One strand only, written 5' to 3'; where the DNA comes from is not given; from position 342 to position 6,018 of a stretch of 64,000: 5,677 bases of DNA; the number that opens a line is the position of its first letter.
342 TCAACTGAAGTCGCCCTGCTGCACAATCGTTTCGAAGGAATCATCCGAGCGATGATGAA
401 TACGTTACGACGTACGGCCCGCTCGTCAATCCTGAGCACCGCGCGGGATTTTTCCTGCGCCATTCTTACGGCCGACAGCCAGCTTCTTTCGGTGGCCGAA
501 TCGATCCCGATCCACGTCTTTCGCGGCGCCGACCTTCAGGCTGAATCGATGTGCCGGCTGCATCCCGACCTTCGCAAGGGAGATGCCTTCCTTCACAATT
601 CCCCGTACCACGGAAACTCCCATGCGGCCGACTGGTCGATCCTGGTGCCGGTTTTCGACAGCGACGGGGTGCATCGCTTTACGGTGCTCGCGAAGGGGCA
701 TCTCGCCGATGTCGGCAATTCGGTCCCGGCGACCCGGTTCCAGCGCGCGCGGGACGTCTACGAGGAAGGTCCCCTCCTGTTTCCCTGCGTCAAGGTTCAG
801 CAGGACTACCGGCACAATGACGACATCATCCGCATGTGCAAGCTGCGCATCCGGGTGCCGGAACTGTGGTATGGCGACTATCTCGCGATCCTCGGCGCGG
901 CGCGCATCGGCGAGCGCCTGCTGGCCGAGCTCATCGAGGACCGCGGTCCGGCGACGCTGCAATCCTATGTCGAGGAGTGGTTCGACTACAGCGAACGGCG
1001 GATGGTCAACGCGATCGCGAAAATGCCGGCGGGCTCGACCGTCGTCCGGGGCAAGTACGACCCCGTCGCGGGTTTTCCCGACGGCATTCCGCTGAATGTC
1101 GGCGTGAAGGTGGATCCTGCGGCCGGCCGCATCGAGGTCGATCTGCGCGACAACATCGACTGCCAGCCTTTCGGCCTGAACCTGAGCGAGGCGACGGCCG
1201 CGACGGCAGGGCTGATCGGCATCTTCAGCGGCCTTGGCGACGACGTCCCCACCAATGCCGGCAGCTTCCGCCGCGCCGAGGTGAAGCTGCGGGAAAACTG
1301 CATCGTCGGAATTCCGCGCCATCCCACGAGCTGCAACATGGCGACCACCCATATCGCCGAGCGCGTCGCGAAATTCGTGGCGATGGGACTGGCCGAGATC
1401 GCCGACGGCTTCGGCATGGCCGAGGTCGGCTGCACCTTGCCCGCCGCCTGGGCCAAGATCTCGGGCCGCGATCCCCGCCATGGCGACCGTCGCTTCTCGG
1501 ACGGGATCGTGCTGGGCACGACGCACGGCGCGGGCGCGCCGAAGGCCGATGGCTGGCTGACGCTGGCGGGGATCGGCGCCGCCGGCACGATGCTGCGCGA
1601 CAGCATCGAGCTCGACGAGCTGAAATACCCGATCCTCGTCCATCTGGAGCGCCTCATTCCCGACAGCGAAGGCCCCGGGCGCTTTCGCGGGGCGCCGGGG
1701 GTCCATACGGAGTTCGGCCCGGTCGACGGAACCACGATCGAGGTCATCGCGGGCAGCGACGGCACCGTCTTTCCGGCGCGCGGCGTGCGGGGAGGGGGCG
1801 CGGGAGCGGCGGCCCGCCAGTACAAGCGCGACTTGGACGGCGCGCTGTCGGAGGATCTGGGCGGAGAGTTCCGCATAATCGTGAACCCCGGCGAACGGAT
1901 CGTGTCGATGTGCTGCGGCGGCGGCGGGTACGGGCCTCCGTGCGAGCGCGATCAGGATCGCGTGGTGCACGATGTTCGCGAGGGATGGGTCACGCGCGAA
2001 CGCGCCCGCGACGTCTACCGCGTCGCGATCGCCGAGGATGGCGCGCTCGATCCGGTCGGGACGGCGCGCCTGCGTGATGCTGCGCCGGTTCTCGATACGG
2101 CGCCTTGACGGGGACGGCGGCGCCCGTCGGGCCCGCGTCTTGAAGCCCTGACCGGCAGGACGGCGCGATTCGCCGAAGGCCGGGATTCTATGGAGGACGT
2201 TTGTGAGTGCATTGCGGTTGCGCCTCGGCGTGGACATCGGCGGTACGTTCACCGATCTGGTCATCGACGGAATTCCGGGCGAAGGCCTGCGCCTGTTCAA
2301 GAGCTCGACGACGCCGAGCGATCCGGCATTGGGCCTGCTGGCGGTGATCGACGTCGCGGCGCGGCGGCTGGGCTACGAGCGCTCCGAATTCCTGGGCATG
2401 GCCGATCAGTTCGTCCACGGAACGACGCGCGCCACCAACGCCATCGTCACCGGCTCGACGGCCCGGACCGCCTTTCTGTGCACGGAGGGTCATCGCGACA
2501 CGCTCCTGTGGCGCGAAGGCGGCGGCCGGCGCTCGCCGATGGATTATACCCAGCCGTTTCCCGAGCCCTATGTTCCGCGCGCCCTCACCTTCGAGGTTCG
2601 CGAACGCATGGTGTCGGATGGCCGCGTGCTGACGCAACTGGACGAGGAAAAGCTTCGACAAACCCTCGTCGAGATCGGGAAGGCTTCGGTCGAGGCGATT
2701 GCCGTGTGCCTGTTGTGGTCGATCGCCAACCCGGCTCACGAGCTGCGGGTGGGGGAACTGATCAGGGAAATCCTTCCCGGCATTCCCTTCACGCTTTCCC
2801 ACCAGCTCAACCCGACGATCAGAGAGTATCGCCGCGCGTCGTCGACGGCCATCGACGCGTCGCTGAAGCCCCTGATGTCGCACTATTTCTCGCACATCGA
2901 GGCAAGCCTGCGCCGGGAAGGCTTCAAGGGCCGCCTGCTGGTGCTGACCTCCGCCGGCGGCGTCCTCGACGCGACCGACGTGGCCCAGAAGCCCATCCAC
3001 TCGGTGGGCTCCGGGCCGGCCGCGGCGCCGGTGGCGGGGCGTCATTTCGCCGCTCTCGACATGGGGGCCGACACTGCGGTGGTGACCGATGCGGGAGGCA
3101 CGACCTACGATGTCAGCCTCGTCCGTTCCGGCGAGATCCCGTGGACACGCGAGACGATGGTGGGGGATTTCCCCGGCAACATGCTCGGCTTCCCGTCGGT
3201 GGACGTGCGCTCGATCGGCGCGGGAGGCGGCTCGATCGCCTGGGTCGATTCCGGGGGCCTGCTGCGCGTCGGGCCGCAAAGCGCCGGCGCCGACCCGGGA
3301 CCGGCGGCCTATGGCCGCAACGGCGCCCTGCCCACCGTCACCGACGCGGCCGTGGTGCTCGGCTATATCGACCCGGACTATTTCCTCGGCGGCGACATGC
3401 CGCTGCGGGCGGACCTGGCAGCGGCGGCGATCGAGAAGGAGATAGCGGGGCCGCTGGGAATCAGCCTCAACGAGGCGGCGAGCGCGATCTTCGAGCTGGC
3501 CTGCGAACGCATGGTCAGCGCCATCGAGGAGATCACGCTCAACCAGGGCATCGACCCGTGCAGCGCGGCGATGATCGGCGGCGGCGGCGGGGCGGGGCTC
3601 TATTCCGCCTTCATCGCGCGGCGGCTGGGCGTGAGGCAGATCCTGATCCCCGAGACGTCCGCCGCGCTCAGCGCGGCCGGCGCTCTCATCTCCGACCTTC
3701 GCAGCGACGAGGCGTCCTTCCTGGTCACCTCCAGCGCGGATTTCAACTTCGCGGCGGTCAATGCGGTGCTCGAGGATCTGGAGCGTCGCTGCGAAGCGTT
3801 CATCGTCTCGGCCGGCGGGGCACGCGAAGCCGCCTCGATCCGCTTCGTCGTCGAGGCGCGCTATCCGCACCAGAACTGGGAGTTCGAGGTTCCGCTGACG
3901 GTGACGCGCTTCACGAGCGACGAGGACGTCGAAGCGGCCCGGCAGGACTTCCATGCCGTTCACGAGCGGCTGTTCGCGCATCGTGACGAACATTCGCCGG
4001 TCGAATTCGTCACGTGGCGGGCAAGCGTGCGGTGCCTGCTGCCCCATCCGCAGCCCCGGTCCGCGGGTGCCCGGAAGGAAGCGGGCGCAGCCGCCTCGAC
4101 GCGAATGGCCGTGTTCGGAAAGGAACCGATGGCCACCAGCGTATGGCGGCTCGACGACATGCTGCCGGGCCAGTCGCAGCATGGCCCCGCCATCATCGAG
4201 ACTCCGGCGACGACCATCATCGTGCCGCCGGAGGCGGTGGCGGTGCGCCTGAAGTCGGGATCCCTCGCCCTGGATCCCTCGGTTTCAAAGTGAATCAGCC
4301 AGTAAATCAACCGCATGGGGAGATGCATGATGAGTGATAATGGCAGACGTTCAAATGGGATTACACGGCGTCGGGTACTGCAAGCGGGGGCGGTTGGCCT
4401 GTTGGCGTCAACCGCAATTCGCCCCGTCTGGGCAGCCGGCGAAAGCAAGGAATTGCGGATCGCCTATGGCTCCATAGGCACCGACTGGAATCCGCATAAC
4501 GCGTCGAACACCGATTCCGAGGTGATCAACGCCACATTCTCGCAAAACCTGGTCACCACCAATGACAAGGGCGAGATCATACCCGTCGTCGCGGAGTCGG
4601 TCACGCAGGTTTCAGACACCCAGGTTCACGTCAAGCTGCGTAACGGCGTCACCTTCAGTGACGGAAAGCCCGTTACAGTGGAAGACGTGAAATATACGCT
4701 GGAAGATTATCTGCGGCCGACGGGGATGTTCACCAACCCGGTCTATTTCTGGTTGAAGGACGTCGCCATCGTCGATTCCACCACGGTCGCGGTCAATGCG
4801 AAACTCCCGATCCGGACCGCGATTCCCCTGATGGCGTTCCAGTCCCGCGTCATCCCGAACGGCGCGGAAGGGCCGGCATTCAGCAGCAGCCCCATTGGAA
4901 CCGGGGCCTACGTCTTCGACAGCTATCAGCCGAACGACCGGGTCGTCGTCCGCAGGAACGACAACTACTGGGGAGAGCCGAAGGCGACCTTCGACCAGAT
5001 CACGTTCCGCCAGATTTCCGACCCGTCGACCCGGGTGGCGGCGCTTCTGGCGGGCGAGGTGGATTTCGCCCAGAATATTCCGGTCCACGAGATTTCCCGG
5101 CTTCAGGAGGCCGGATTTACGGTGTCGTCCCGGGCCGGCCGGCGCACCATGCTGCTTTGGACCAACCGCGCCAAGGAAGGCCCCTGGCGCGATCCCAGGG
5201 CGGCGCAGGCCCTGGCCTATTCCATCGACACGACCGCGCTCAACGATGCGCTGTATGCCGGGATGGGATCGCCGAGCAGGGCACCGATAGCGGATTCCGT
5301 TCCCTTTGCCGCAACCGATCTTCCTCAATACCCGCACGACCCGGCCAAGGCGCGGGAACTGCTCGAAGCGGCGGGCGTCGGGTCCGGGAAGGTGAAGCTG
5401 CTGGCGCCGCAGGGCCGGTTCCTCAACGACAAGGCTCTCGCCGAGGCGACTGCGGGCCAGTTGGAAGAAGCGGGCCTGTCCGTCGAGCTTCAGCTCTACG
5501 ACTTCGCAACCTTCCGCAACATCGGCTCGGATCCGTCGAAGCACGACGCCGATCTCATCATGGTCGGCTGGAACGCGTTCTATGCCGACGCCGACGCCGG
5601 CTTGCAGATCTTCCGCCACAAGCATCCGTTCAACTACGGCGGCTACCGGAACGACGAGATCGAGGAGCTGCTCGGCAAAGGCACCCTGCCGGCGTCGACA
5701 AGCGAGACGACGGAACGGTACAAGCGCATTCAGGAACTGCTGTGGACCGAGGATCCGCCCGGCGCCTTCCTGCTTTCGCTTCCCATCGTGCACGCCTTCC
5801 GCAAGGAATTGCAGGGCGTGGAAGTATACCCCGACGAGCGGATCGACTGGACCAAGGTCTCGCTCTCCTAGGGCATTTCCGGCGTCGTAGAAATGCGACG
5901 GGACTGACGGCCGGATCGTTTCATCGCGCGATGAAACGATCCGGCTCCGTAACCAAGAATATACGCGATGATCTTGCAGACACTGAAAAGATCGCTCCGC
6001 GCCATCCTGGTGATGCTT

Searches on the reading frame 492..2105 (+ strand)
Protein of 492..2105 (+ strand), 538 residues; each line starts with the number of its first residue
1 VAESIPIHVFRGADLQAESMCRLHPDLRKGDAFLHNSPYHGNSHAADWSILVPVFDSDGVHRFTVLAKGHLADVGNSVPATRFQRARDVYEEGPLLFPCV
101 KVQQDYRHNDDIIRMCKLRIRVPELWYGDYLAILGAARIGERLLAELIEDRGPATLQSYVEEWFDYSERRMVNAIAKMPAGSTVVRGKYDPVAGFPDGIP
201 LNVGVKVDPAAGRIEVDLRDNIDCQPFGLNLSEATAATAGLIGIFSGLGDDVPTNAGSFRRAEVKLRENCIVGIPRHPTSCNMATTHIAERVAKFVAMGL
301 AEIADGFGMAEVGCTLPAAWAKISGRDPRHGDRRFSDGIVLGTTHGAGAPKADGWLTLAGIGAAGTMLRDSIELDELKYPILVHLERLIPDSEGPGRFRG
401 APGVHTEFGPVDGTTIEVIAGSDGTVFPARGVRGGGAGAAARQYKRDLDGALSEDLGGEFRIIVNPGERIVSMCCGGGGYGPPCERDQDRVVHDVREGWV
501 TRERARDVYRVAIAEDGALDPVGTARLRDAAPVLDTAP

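Call 12: search_protein_families(library=pfam, proteins=[window:492-2105:+])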
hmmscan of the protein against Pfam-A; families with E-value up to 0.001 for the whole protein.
window:492-2105:+ (538 aa): 1 family
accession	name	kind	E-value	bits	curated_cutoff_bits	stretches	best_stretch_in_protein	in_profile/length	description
PF02538.19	Hydantoinase_B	-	2.1e-96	323.9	26.8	1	2-483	53-519/519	Hydantoinase B/oxoprolinase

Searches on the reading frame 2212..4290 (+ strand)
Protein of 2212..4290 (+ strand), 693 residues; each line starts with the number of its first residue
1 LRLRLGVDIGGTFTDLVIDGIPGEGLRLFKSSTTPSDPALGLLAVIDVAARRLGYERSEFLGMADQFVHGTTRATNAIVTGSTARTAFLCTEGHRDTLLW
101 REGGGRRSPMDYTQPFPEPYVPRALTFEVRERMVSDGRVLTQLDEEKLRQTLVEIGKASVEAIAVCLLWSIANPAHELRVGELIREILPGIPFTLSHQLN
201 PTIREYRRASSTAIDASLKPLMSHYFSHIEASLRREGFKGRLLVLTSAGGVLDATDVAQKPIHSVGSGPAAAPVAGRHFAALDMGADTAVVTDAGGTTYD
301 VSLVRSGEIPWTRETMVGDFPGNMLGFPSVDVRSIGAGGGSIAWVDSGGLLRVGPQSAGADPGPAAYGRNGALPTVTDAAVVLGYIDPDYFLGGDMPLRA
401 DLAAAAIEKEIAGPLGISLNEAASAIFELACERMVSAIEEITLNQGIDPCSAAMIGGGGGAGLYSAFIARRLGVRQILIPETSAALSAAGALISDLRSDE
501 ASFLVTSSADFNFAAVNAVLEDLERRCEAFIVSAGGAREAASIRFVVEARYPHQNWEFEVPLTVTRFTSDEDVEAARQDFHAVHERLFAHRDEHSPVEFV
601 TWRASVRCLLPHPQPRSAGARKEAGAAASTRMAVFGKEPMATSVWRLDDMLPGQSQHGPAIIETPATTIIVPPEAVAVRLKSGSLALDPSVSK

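Call 12: search_protein_families(library=pfam, proteins=[window:2212-4290:+])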
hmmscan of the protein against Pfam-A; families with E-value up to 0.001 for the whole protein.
window:2212-4290:+ (693 aa): 3 families
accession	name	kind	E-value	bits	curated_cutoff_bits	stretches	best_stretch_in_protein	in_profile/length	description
PF01968.24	Hydantoinase_A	-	1.5e-74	251.3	22.9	1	208-499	1-290/291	Hydantoinase/oxoprolinase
PF05378.19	Hydant_A_N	-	6.2e-40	137.2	25.2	1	4-187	1-175/176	Hydantoinase/oxoprolinase N-terminal region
PF19278.4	Hydant_A_C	-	3.2e-17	63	21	1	514-675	12-178/193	Hydantoinase/oxoprolinase C-terminal domain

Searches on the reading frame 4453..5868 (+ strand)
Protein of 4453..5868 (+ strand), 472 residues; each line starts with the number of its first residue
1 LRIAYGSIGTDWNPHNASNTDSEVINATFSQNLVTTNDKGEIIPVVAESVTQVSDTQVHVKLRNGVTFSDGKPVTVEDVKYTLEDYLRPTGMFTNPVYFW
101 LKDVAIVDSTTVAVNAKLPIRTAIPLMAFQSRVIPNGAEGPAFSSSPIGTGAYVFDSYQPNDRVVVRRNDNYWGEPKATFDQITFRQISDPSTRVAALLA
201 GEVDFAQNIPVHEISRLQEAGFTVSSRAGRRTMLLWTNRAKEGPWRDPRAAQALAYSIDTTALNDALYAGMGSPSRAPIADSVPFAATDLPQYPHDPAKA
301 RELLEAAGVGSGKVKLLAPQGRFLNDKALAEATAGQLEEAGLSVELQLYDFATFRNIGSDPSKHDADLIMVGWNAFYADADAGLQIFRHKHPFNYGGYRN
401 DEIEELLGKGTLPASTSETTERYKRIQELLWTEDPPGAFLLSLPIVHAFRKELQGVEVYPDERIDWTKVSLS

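Call 12: search_protein_families(library=pfam, proteins=[window:4453-5868:+])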
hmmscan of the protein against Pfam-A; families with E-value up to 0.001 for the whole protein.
window:4453-5868:+ (472 aa): 1 family
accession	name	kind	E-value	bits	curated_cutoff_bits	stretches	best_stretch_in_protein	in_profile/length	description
PF00496.27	SBP_bac_5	-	3.3e-79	267.1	32.4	1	41-391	1-364/368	Bacterial extracellular solute-binding proteins, family 5 Middle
